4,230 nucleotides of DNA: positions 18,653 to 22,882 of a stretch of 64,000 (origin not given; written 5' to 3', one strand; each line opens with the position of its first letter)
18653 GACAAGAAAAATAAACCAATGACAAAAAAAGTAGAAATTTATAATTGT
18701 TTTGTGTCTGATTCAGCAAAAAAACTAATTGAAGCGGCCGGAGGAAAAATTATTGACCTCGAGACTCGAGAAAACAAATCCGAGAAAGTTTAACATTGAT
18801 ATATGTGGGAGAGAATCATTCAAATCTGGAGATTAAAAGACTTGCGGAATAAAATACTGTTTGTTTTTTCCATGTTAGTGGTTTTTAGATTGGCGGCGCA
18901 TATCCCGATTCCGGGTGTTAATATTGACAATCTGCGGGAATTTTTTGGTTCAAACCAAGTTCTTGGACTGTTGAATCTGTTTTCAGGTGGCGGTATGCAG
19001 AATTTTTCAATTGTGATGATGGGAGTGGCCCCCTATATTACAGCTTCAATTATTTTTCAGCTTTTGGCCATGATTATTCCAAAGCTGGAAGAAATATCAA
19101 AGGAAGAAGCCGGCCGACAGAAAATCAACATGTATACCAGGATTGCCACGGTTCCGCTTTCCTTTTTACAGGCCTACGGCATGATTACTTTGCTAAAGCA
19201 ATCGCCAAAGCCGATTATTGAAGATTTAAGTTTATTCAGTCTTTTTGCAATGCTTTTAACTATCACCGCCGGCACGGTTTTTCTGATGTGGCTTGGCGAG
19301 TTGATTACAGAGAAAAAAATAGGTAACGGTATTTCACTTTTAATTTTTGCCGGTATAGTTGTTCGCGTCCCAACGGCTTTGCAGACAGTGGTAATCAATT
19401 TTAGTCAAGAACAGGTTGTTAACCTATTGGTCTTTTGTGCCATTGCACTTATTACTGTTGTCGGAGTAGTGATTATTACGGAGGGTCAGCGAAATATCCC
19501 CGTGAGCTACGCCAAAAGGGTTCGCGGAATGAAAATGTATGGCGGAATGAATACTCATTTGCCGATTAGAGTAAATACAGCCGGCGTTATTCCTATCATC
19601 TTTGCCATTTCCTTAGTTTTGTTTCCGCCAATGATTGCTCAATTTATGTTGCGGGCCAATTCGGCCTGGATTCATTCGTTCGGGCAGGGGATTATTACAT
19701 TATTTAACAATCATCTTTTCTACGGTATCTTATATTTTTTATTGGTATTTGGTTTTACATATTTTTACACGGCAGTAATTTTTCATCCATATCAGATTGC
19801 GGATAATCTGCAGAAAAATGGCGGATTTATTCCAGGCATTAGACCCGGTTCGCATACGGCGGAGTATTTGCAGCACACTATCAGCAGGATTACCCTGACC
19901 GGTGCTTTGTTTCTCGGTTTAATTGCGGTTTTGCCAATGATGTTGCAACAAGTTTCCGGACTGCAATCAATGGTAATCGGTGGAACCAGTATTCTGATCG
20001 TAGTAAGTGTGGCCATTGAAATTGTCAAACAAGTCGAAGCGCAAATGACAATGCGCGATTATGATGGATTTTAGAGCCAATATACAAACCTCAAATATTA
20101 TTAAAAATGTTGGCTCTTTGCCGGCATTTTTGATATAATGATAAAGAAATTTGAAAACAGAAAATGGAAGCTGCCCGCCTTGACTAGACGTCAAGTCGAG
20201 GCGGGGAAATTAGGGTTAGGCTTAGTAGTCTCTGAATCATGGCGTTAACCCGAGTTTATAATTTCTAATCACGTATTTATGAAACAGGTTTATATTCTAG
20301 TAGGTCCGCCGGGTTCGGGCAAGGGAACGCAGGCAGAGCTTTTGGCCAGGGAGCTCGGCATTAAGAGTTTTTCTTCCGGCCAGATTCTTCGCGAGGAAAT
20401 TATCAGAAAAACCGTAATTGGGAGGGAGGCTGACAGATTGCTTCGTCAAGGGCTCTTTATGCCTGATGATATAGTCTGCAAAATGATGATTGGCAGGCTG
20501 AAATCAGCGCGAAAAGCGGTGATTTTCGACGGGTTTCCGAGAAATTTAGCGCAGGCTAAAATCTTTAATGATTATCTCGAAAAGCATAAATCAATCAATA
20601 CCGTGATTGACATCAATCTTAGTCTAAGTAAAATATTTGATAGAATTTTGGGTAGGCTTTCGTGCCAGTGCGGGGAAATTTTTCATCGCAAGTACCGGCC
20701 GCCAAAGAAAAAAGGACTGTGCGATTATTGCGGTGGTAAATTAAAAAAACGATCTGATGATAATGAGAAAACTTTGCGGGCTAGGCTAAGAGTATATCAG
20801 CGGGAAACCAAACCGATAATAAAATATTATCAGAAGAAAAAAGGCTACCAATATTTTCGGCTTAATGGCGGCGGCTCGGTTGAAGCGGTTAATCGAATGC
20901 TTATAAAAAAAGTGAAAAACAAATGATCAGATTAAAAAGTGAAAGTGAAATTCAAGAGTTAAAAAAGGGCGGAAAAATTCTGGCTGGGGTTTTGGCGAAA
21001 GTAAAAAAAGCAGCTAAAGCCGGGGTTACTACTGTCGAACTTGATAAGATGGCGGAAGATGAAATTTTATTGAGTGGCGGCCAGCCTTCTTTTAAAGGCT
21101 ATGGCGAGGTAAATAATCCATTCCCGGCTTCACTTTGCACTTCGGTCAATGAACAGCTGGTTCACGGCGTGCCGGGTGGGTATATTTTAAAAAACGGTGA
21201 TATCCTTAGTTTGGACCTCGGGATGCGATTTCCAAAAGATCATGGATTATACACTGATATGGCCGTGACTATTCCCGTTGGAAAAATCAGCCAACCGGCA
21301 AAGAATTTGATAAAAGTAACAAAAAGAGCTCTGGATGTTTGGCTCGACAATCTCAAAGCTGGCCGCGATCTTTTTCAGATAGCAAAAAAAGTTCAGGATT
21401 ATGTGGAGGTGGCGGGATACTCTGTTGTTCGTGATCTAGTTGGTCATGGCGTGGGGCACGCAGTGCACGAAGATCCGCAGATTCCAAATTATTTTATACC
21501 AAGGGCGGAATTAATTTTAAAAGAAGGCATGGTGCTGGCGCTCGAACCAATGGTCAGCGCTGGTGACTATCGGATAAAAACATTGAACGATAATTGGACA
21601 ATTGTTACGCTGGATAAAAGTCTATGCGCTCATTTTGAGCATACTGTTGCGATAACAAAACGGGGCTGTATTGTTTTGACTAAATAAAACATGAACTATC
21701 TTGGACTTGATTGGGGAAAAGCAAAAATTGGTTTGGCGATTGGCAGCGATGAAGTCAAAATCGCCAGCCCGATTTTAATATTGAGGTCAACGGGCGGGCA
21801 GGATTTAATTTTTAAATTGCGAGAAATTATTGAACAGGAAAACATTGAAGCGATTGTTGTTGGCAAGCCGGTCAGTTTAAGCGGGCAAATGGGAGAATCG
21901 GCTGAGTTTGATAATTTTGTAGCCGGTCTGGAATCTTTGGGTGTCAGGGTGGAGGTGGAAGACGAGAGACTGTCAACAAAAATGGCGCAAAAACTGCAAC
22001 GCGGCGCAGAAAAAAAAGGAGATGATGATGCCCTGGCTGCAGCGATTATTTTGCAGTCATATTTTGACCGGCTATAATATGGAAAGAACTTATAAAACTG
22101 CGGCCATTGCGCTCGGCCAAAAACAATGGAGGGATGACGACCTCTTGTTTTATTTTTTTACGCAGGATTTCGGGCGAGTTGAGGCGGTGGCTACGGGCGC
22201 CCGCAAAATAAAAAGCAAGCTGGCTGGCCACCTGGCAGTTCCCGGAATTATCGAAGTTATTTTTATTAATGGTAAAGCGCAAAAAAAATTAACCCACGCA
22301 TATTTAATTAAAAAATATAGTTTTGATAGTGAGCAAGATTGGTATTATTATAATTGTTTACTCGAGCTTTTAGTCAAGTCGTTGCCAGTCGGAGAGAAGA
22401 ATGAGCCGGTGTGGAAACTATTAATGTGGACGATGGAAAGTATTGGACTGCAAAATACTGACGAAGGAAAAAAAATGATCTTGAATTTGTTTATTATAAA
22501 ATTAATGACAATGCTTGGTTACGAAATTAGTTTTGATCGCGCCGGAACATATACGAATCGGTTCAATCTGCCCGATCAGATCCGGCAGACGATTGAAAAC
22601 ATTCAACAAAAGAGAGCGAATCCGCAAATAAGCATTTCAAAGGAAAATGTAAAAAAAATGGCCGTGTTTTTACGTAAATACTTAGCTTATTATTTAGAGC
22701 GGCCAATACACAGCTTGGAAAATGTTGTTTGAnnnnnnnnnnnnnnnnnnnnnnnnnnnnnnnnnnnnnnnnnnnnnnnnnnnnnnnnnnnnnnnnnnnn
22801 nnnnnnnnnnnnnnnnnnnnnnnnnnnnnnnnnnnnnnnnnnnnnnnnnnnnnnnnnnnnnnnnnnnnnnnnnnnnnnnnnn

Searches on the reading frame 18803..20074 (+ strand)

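Call 64: search_protein_families(library=pfam, proteins=[window:18803-20074:+], max_evalue=0.001)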
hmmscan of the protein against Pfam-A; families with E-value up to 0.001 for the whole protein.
window:18803-20074:+ (423 aa): 1 family
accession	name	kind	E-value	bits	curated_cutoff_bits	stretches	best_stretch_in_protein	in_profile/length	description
PF00344.25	SecY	-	1.1e-104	350.5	32.2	1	69-408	1-306/306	SecY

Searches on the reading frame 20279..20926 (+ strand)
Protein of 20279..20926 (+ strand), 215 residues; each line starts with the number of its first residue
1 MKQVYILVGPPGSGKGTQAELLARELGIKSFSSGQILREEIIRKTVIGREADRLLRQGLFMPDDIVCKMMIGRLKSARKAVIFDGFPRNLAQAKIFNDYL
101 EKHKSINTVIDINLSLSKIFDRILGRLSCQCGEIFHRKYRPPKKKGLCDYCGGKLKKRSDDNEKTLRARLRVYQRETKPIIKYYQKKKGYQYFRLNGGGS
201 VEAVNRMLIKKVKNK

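Call 64: search_protein_families(library=pfam, proteins=[window:20279-20926:+], max_evalue=0.001)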
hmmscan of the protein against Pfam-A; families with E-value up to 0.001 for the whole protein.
window:20279-20926:+ (215 aa): 7 families
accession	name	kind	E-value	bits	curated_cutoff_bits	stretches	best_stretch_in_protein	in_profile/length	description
PF00406.28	ADK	-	1.3e-39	136.1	26.8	1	7-187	1-149/151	Adenylate kinase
PF13207.12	AAA_17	-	1.2e-19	71.4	27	1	8-126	1-122/136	AAA domain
PF05191.20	ADK_lid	-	7.9e-12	45.3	26.6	1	126-160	1-36/36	Adenylate kinase, active site lid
PF13671.12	AAA_33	-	3.9e-06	27.7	27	1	4-123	1-115/143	AAA domain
PF13238.12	AAA_18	-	3.8e-05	24.6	29.4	1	6-126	2-111/128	AAA domain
PF00004.35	AAA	-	0.00075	20.4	21.2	0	6-32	2-28/131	ATPase family associated with various cellular activities (AAA)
PF02224.24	Cytidylate_kin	-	0.00083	19.6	26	0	9-38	5-34/211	Cytidylate kinase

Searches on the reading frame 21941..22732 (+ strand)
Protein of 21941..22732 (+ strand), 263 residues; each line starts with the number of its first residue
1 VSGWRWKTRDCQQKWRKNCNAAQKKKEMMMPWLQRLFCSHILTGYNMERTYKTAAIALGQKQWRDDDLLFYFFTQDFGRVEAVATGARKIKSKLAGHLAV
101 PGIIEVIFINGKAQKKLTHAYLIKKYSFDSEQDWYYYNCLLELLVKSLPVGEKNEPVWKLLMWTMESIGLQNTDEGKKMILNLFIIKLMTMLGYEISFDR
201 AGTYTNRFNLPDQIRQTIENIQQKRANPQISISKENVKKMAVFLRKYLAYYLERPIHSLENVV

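Call 9: search_protein_families(library=pfam, proteins=[window:21941-22732:+], max_evalue=0.1)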
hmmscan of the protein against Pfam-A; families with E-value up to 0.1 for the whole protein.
window:21941-22732:+ (263 aa): 2 families
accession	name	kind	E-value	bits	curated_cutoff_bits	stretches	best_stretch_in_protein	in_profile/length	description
PF11967.14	RecO_N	-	3.5e-11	43.4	27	1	47-123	1-77/80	Recombination protein O N terminal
PF02565.21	RecO_C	-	7.5e-10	39.2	22.1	1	134-201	7-71/157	Recombination protein O C terminal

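Call 37: find_related_loci(query=window:22028-22729:+, collection=genome_contigs, flank=7000)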
Query window:22028-22729:+ (234 aa) in genome_contigs; peptide patterns used: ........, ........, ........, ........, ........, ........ (x = any residue, [..] = any of these).
112 stretches matched a pattern, but none encodes a relative of the query by tblastn (E <= 1e-3).

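Call 72: find_homologous_proteins(query=window:22028-22729:+, max_evalue=1e-20)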
Query window:22028-22729:+ (234 aa): 5 proteins with E <= 1e-20 among 294 candidates.
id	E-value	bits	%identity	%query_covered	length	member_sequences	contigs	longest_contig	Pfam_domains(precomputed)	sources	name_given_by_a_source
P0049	2.3e-154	529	100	100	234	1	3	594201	PF11967.15,PF02565.22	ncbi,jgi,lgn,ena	-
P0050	1.8e-138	477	90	100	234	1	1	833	PF11967.15,PF02565.22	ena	-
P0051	2.2e-55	206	47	89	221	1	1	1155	PF11967.15,PF02565.22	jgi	-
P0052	6.1e-46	175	40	90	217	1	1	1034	PF11967.15,PF02565.22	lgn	-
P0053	7.7e-44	168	38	92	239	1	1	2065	PF11967.15,PF02565.22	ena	-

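Call 73: find_encoding_contigs(protein=P0050, flank=2000, max_places=3)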
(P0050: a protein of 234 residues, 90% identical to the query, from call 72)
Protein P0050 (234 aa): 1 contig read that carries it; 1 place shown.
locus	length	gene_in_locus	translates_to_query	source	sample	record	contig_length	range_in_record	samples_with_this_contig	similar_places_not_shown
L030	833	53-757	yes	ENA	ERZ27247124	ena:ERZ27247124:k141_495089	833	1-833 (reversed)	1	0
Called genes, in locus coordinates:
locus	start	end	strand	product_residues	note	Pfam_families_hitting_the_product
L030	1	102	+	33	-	?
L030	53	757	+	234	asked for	PF11967:RecO_N, PF02565:RecO_C (weak)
